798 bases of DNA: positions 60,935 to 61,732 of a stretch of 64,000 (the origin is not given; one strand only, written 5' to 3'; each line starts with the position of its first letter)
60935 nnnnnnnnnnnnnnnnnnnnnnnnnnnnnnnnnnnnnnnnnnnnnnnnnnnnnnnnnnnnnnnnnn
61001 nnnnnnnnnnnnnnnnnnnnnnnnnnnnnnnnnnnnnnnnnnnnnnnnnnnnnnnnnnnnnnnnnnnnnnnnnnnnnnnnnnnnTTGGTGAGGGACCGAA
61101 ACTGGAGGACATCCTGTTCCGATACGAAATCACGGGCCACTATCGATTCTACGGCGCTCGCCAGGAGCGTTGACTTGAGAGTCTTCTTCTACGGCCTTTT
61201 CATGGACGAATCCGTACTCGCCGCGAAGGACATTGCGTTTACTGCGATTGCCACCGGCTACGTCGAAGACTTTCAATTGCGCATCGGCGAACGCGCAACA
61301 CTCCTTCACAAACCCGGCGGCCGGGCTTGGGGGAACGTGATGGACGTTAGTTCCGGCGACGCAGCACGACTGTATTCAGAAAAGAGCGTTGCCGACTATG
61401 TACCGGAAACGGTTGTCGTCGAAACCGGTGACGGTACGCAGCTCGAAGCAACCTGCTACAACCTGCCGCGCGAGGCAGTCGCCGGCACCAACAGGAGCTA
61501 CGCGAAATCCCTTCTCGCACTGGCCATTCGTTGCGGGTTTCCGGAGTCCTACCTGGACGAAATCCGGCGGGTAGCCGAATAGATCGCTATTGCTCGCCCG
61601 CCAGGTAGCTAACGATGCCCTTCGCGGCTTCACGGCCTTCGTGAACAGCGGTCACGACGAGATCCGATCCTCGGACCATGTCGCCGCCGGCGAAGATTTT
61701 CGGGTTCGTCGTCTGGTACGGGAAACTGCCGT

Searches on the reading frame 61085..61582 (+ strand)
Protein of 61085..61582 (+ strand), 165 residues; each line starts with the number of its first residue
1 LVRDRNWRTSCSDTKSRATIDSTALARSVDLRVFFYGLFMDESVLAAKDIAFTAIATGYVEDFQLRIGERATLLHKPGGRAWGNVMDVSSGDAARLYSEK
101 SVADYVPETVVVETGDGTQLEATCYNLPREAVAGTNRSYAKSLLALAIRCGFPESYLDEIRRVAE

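Call 34: search_protein_families(library=pfam, proteins=[window:61085-61582:+], max_evalue=1)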
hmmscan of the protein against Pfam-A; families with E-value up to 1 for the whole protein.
window:61085-61582:+ (165 aa): 2 families
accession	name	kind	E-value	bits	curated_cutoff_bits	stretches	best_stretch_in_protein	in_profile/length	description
PF13772.11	AIG2_2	-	8.1e-08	33.1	27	1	82-159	3-82/83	AIG2-like family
PF06094.17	GGACT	-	2e-07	32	22.8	1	33-134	1-109/120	Gamma-glutamyl cyclotransferase, AIG2-like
